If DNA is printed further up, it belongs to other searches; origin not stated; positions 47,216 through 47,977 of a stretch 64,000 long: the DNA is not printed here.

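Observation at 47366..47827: Protein built from 12 tandem G-[LM]-S-T-[SA]-Q-Y-G octapeptides, embedded between Gabija-like and Shedu-like genes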

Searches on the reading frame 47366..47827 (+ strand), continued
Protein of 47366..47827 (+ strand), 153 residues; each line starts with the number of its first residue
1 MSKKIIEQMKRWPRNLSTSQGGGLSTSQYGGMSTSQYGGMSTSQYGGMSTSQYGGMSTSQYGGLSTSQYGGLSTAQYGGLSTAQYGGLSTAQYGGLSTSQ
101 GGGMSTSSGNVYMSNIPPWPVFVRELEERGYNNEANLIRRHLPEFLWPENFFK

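Call 62: fold_search(model_id=the predicted structure, library=pdb)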
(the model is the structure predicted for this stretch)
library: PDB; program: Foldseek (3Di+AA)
matches with E <= 10: 37; with E <= 0.001: 0
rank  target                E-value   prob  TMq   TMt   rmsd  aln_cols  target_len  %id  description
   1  8bbe_C                1.9e+00  0.05  0.18  0.05   6.8        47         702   15  Structure of the IFT-A complex; IFT-A2 module (released 2022-12-21)
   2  8zjb_F                3.1e+00  0.05  0.16  0.15   6.7        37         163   11  Oomycete Nudix effectors display WY-Nudix conformations with mRNA decapping activity (released 2024-07-03)
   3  2p1h                  3.7e+00  0.08  0.14  0.22   1.0        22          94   32  Rapid Folding and Unfolding of Apaf-1 CARD (released 2007-05-15)
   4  2ewr                  3.7e+00  0.05  0.18  0.18   3.1        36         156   11  Crystal structure of a putative nucleotidyltransferase (tm1012) from Thermotoga maritima at 1.60 A resolution (released 2005-12-06)
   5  8zjb_E                3.7e+00  0.04  0.16  0.15   6.6        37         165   11  Oomycete Nudix effectors display WY-Nudix conformations with mRNA decapping activity (released 2024-07-03)
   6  1j30_A                4.0e+00  0.07  0.14  0.15   1.1        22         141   32  The crystal structure of sulerythrin, a rubrerythrin-like protein from a strictly aerobic and thermoacidiphilic archae (released 2003-10-14)
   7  7o9c_A                4.3e+00  0.07  0.14  0.15   1.1        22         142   32  diNi-sulerythrin treated by hydrogen perxoide (released 2021-12-01)
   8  7nsb_g                4.3e+00  0.07  0.14  0.05   5.9        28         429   25  Supramolecular assembly module of yeast Chelator-GID SR4 E3 ubiquitin ligase (released 2021-05-05)
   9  8fh3_B                4.3e+00  0.03  0.18  0.03   5.7        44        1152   16  Human IFT-A complex structures provide molecular insights into ciliary transport (released 2023-02-22)
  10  7o8a_A                4.7e+00  0.06  0.14  0.15   1.1        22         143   32  diFe-sulerythrin reduced with Na-dithionite (released 2021-12-01)
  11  7o91_A                4.7e+00  0.06  0.14  0.14   1.1        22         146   32  diMn-sulerythrin (released 2021-12-01)
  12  8bbg_C                4.7e+00  0.02  0.18  0.03   6.8        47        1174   15  Structure of the IFT-A complex; anterograde IFT-A train model (released 2022-12-21)
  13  3ygs_C                5.1e+00  0.07  0.14  0.22   1.5        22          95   32  APAF-1 CARD IN COMPLEX WITH PRODOMAIN OF PROCASPASE-9 (released 2000-04-19)
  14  7o91_B                5.1e+00  0.06  0.14  0.15   1.1        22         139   32  diMn-sulerythrin (released 2021-12-01)
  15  7o90_B                5.1e+00  0.06  0.14  0.15   1.1        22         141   32  Mono-Fe-sulerythrin (released 2021-12-01)
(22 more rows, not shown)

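Call 66: fold_search(model_id=the predicted structure, library=viral)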
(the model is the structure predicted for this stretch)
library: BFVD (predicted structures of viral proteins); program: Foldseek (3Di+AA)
matches with E <= 10: 40; with E <= 0.001: 0
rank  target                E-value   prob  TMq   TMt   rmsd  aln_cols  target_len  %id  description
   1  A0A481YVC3            1.9e+00  0.02  0.14  0.19   8.2        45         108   16  Uncharacterized protein [Marseillevirus LCMAC103]
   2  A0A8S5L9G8            1.9e+00  0.01  0.12  0.09   6.8        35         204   17  RNA ligase domain-containing protein [Myoviridae sp. ctPuP5]
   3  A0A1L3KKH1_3          3.5e+00  0.02  0.13  0.02   7.3        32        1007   16  (no name in the UniProt tables at hand)
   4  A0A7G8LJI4            3.5e+00  0.01  0.11  0.06  11.4        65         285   12  (no name in the UniProt tables at hand)
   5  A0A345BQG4            3.5e+00  0.01  0.14  0.07   7.6        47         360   17  (no name in the UniProt tables at hand)
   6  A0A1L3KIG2            3.8e+00  0.04  0.13  0.03   2.1        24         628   29  RNA-directed RNA polymerase [Beihai levi-like virus 12]
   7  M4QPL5                3.8e+00  0.01  0.12  0.04   7.2        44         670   11  (no name in the UniProt tables at hand)
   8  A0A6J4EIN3            4.1e+00  0.01  0.14  0.14   6.8        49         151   24  (no name in the UniProt tables at hand)
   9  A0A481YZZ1            4.5e+00  0.01  0.12  0.13   9.1        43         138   12  Uncharacterized protein [Mimivirus LCMiAC01]
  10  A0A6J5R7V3            4.9e+00  0.05  0.15  0.38   4.6        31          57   22  Uncharacterized protein [uncultured Caudovirales phage]
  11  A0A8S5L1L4            4.9e+00  0.03  0.17  0.05   3.8        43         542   21  RNA-directed RNA polymerase (Fragment) [ssRNA phage Gephyllon.1_11]
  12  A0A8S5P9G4            5.3e+00  0.06  0.16  0.14   1.7        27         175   26  Putative RNA 2'-phosphotransferase [Siphoviridae sp. ctsfh5]
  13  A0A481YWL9            5.3e+00  0.05  0.17  0.21   1.6        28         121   14  Uncharacterized protein [Marseillevirus LCMAC103]
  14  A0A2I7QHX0            5.3e+00  0.01  0.11  0.06  12.8        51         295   16  Uncharacterized protein [Vibrio phage Aphrodite1]
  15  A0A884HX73            5.3e+00  0.01  0.11  0.19  11.2        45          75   18  (no name in the UniProt tables at hand)
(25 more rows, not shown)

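Call 80: search_protein_families(library=padloc, alignment_id=A2, max_evalue=1e-10)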
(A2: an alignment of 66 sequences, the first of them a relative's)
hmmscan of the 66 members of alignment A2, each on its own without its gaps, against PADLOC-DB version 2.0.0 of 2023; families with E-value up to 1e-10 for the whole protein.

A. member 1, L001:10637-12217:+ (527 aa): 0 families

B. families by the number of members that match (of 66 scanned): 131 families (the first 25 are shown)
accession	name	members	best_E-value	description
PDLC04135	mad3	3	5.6e-21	mads_3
PDLC00072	GajA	2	0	AAA ATPase domain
PDLC00086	GajA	2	4.9e-262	AAA ATPase domain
PDLC00070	GajA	2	3.9e-103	AAA ATPase domain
PDLC00091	GajA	2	1e-85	AAA ATPase domain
PDLC00096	GajA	2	3e-74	AAA ATPase domain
PDLC00071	GajA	2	1e-71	AAA ATPase domain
PDLC00099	GajA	2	3.6e-70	AAA ATPase domain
PDLC00092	GajA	2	1.6e-69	AAA ATPase domain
PDLC00080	GajA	2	1.1e-68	AAA ATPase domain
PDLC00069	GajA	2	6.6e-62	AAA ATPase domain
PDLC00064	GajA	2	2.2e-60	AAA ATPase domain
PDLC00077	GajA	2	7.2e-59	AAA ATPase domain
PDLC00083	GajA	2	3.7e-48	AAA ATPase domain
PDLC00073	GajA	2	2.6e-46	AAA ATPase domain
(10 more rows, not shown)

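Call 81: search_protein_families(library=padloc, alignment_id=A3, max_evalue=1e-10)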
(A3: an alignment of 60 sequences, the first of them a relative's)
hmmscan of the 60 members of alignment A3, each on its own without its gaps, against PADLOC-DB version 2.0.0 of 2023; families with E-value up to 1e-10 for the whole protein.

A. member 1, L001:9094-9681:- (195 aa): 0 families

B. families by the number of members that match (of 60 scanned): 147 families (the first 25 are shown)
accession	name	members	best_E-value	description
PDLC03963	SoFic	3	6.7e-44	-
PDLC04966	PDC-S24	3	2e-19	-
PDLC04837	PDC-S04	3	2.1e-11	-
PDLC05022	PDC-S45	2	1.2e-116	-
PDLC04141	capP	2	1.2e-25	capP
PDLC04105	HerA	1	1.4e-243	-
PDLC00126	GajB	1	1.3e-214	UrvD helicase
PDLC04101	HerA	1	4.8e-161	-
PDLC03022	MTase_I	1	2.1e-159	Type I methyltransferase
PDLC04104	HerA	1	2.4e-155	-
PDLC04107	HerA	1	7.6e-136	-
PDLC03027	MTase_I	1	1.3e-104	Type I methyltransferase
PDLC03957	bSEFIR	1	7.8e-96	-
PDLC02188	HerA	1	1e-89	-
PDLC04099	HerA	1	1.5e-86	-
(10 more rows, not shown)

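Call 86: search_solved_structures(query=A5, max_evalue=1, show_alignments=2)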
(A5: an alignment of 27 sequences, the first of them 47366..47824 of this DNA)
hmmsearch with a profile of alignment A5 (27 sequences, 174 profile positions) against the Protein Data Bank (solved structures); distinct sequences matched with E-value up to 1: 0.

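Call 88: list_cluster_members(proteins=[window:47366-47824:+, window:49879-51678:-, window:48217-49113:+, P0004, P0020])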
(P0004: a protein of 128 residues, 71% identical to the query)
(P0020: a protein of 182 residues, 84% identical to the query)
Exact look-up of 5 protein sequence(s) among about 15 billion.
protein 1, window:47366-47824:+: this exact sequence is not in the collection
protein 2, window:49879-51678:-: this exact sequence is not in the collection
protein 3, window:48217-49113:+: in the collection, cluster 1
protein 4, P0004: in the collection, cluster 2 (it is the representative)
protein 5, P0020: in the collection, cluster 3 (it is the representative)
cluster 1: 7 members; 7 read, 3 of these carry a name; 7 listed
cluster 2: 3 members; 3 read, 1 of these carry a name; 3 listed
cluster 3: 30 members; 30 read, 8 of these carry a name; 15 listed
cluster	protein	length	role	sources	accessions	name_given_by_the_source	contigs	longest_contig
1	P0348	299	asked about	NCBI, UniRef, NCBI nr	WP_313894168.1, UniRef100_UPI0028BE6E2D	Shedu immune nuclease family protein [Psychrobacillus sp.] | Shedu immune nuclease family protein n=1 Tax=Psychrobacillus sp. TaxID=1871623 ...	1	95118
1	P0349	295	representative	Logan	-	-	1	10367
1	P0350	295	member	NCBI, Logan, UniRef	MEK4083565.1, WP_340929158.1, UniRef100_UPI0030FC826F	Shedu anti-phage system protein SduA domain-containing protein [Psychrobacillus sp. FSL ... | Shedu anti-phage system protein SduA domain-containing protein n=1 Tax=Psychrobacillus ...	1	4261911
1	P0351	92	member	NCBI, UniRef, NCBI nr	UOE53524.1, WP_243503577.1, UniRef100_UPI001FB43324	hypothetical protein [Cytobacillus oceanisediminis] | hypothetical protein n=1 Tax=Cytobacillus oceanisediminis TaxID=665099 RepID=UPI001FB43324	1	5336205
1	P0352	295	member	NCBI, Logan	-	-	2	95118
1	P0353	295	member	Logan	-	-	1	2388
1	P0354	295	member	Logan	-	-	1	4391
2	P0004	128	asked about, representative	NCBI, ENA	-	-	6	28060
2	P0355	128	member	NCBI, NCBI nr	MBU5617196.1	hypothetical protein KPY62_08865 [Psychrobacter sp. TAE2020] | hypothetical protein [Psychrobacter sp. TAE2020]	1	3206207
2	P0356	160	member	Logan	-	-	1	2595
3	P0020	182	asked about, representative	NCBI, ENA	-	-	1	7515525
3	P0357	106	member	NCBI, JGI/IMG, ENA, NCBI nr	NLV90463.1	MAG: hypothetical protein GX032_03225 [Tenericutes bacterium] | hypothetical protein | hypothetical protein [Mycoplasmatota bacterium]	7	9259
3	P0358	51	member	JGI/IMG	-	hypothetical protein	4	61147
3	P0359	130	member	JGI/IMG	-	hypothetical protein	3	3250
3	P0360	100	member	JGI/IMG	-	hypothetical protein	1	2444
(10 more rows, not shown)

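Call 98: search_protein_families(library=phrogs, alignment_id=A9, max_evalue=0.00001)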
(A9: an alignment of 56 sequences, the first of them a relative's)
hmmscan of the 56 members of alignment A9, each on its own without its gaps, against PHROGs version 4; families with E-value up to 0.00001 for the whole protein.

A. member 1, L094:153-596:+ (148 aa): 0 families

B. families by the number of members that match (of 56 scanned): 60 families (the first 25 are shown)
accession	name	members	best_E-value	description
phrog_23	-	2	1.9e-125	tail sheath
phrog_20240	-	2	5.3e-99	-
phrog_13288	-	2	1.1e-82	-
phrog_11242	-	2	2.1e-22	-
phrog_16736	-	2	2.4e-21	-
phrog_49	-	2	2.6e-18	head decoration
phrog_807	-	2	5.8e-10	major tail protein with Ig-like domain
phrog_17610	-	2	5.5e-07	tail sheath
phrog_976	-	1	6.3e-88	head maturation protease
phrog_14168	-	1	2.7e-60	nuclease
phrog_2365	-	1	9.8e-60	replication initiation O-like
phrog_29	-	1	3.7e-59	major head protein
phrog_2439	-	1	7.1e-59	transcriptional regulator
phrog_277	-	1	1.6e-58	replication initiation O-like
phrog_2662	-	1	1.4e-55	portal protein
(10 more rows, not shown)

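Call 100: search_solved_structures(query=L052:5398-6546:+, max_evalue=0.01)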
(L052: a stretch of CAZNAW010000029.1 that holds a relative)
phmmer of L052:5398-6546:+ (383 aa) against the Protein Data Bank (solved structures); distinct sequences matched with E-value up to 0.01: 0.
